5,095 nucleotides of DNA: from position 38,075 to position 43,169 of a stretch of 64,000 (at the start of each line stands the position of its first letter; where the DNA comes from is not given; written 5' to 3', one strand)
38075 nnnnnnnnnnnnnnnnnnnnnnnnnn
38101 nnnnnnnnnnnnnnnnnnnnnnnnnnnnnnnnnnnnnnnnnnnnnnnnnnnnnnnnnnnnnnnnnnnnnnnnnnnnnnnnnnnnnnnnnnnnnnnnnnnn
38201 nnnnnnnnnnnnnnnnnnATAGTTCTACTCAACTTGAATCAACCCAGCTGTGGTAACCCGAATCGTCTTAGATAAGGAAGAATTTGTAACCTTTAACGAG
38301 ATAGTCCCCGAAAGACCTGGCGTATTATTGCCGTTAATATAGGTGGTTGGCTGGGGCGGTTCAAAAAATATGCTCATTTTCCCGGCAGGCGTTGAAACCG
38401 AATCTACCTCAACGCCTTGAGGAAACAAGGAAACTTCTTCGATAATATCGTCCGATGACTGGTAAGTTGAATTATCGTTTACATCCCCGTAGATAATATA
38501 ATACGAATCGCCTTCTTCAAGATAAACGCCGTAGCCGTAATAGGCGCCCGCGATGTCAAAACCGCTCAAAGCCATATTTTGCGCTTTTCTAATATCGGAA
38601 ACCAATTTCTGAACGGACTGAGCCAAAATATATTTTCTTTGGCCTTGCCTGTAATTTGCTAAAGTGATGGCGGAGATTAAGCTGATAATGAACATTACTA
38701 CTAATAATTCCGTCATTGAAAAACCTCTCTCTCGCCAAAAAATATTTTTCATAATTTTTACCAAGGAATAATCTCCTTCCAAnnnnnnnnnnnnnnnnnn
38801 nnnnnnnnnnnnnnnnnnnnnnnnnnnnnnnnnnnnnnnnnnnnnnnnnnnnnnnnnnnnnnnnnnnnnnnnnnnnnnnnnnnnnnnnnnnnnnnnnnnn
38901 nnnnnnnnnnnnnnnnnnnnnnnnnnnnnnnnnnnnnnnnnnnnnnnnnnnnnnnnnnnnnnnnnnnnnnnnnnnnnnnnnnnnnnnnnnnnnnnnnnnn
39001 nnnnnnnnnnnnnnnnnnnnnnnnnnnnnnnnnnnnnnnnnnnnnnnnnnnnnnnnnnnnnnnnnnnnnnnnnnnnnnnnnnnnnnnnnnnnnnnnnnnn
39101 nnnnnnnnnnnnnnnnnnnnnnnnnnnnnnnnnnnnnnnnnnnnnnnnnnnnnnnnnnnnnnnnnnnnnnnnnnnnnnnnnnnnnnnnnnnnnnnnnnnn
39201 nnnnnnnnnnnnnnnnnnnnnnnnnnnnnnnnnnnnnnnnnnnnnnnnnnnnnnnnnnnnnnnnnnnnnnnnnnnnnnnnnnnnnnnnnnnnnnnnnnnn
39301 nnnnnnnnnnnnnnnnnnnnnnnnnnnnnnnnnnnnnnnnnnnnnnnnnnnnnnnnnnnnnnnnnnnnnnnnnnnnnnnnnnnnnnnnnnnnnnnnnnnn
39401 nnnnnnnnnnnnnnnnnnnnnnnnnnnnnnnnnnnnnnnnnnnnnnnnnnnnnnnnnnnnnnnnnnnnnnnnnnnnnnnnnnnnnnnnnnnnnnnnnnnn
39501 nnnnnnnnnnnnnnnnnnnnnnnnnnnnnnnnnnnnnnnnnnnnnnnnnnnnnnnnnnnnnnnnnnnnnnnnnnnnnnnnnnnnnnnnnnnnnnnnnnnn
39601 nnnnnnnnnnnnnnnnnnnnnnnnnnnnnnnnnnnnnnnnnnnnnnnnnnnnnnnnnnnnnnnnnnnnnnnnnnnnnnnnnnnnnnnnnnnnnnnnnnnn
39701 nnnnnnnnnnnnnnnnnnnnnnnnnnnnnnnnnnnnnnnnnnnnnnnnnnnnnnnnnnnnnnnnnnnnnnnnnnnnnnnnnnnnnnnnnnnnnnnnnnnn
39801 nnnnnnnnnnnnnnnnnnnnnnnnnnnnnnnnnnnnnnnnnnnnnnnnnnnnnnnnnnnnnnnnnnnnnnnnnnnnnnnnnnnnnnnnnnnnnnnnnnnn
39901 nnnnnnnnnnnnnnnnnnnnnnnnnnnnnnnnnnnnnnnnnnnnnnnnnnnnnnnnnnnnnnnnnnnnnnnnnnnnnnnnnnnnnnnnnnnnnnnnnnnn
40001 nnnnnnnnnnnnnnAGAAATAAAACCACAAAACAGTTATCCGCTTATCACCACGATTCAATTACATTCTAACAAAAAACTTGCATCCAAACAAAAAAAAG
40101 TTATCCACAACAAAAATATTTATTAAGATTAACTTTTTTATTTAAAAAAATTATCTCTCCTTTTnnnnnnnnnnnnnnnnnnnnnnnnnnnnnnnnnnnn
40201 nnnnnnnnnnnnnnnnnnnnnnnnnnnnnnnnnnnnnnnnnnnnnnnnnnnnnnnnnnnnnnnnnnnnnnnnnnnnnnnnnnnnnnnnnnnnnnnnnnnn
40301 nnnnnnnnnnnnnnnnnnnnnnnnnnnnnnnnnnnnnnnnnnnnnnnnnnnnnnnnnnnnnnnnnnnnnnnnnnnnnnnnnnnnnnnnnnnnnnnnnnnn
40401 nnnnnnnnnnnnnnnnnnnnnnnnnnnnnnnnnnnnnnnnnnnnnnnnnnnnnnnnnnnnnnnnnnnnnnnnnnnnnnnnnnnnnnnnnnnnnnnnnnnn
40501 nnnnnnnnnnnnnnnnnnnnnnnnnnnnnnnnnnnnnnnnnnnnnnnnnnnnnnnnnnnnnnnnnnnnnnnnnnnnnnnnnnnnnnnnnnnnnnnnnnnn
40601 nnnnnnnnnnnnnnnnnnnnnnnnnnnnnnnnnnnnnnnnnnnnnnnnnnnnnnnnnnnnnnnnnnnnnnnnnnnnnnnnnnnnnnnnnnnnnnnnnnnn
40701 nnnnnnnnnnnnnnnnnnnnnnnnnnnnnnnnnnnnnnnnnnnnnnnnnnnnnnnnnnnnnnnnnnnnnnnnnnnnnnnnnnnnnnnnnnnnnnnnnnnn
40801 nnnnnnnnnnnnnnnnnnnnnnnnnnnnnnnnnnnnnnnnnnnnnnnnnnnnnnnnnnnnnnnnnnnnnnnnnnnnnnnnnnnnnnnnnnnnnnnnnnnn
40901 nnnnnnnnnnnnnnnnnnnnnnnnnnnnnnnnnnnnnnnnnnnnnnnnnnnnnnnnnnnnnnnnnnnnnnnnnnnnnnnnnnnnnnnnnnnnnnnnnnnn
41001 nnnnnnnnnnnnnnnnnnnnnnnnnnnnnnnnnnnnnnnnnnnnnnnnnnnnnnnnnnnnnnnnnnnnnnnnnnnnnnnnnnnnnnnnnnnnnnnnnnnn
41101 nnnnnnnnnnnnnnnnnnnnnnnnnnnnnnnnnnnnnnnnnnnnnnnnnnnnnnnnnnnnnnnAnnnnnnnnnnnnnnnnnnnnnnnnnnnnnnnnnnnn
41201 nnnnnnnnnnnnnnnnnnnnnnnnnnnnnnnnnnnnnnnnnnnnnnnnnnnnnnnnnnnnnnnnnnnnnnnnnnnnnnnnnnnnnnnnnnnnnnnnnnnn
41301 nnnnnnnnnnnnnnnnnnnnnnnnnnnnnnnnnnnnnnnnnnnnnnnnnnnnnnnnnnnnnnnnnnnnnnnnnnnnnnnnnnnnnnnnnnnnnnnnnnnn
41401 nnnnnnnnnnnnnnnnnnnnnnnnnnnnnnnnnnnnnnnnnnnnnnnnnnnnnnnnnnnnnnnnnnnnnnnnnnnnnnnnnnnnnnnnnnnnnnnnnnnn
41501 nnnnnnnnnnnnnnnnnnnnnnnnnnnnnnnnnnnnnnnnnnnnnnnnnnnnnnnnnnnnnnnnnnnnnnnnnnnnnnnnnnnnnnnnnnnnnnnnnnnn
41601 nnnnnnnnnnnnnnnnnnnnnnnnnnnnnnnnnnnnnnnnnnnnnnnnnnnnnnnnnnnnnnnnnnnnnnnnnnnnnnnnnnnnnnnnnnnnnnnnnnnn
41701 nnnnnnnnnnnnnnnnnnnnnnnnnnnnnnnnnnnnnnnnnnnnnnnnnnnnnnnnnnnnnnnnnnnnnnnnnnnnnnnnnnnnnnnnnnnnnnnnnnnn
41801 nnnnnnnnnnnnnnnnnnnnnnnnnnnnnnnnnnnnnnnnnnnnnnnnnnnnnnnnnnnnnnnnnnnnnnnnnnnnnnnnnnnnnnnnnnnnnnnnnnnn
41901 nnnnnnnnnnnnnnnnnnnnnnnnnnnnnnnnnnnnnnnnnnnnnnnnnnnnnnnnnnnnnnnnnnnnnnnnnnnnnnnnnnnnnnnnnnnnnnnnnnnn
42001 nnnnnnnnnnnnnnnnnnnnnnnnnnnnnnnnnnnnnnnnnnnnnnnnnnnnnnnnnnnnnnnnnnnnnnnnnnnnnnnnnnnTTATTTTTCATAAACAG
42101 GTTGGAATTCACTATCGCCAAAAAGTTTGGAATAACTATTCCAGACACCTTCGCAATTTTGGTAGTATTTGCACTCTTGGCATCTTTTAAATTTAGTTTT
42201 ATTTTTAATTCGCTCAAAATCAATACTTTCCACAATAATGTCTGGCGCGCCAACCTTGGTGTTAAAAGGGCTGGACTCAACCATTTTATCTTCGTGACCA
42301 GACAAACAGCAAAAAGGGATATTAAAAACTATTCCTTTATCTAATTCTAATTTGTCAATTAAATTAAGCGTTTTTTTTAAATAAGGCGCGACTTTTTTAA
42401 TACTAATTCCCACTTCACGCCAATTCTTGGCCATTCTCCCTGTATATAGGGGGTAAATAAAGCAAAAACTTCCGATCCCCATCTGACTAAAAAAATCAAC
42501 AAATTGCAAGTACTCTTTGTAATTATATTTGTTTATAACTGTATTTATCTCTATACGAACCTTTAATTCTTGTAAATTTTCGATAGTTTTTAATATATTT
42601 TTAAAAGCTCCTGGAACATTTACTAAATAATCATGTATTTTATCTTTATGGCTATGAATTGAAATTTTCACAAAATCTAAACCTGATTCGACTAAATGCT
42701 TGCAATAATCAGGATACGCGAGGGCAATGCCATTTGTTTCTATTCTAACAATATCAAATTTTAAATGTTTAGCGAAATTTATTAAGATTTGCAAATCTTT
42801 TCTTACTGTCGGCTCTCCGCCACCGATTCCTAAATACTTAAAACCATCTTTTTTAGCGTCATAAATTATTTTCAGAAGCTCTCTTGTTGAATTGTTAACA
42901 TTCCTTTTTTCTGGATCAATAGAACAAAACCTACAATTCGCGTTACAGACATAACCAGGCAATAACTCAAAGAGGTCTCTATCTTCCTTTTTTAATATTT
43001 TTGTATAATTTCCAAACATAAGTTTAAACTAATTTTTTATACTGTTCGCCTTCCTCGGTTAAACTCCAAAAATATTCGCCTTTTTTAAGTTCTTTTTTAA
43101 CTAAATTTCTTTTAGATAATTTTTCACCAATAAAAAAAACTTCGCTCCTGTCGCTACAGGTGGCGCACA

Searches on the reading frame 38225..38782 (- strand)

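Call 67: search_protein_families(library=pfam, proteins=[window:38225-38782:-], max_evalue=0.001)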
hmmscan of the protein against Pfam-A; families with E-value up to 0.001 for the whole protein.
window:38225-38782:- (185 aa): 2 families
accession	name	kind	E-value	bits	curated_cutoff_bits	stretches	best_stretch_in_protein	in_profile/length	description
PF07963.17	N_methyl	-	7.1e-06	25.8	21.2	1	17-40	3-26/27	Prokaryotic N-terminal methylation motif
PF12019.13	GspH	-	0.00067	20.6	21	0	58-180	3-108/108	Type II transport protein GspH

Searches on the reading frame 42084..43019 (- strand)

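Call 7: search_protein_families(library=ncbifam, proteins=[window:42084-43019:-], max_evalue=0.001)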
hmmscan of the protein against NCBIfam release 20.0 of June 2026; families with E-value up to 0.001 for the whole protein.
window:42084-43019:- (311 aa): 53 families (the best 25 are shown)
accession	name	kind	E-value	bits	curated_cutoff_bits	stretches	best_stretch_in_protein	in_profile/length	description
NF038332.1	rSAM_rare_HxsC4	exception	1e-38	133.4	500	2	17-239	16-244/335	radical SAM protein HxsC4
TIGR03977.1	rSAM_pair_HxsC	equivalog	2.8e-33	115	267.9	1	23-295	33-291/292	His-Xaa-Ser system radical SAM maturase HxsC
TIGR02668.1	moaA_archaeal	equivalog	6.3e-25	87.8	325.25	1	24-230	19-226/303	GTP 3',8-cyclase MoaA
TIGR04055.1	rSAM_NirJ2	equivalog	8.3e-24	84.7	500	1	24-202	9-185/326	putative heme d1 biosynthesis radical SAM protein NirJ2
TIGR04545.1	rSAM_ahbD_hemeb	equivalog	7.3e-23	81.5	500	1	24-198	9-183/339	heme b synthase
TIGR04546.1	rSAM_ahbC_deAc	equivalog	2e-22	79.6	650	1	25-198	49-221/390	12,18-didecarboxysiroheme deacetylase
TIGR04054.1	rSAM_NirJ1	equivalog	2.4e-22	79.1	650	1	24-202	45-222/387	putative heme d1 biosynthesis radical SAM protein NirJ1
TIGR02666.1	moaA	equivalog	7.6e-22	77.7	284.05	1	25-219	20-221/336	GTP 3',8-cyclase MoaA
NF001199.0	PRK00164.2-1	equivalog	4.4e-21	75.3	231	1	25-181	22-179/308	GTP 3',8-cyclase MoaA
TIGR04053.2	TIGR04053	equivalog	5e-21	75.3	395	1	25-200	18-196/366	TIGR04053 family radical SAM/SPASM domain-containing protein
TIGR04347.1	pseudo_SAM_Halo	equivalog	1.6e-20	73.8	525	1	25-197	48-219/390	TIGR04347 family pseudo-SAM/SPASM protein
NF045646.2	rSAM_Se_TrsS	equivalog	3.1e-20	72.2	490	1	25-178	96-252/441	radical SAM (seleno)protein TrsS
TIGR04051.1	rSAM_NirJ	equivalog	1.8e-18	66.7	515.45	1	25-200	12-186/354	heme d1 biosynthesis radical SAM protein NirJ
TIGR04317.1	W_rSAM_matur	equivalog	3.5e-18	65.9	380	1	24-185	13-179/349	tungsten cofactor oxidoreductase radical SAM maturase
TIGR04303.1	GeoRSP_rSAM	equivalog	4.7e-18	65.8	400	1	24-189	14-176/325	GeoRSP system radical SAM/SPASM protein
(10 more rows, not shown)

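Call 8: search_protein_families(library=pfam, proteins=[window:42084-43019:-], max_evalue=0.01)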
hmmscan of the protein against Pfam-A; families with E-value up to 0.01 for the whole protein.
window:42084-43019:- (311 aa): 3 families
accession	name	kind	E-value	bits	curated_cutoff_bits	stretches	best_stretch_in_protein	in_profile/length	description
PF04055.27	Radical_SAM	-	1.6e-24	87.4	29.5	1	21-176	3-165/166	Radical SAM superfamily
PF19238.5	Radical_SAM_2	-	0.00062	19.9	26.7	0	107-171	70-134/151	Radical SAM-like domain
PF10209.14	DUF2340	-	0.0011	19.8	25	1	112-174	52-113/120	Uncharacterized conserved protein (DUF2340)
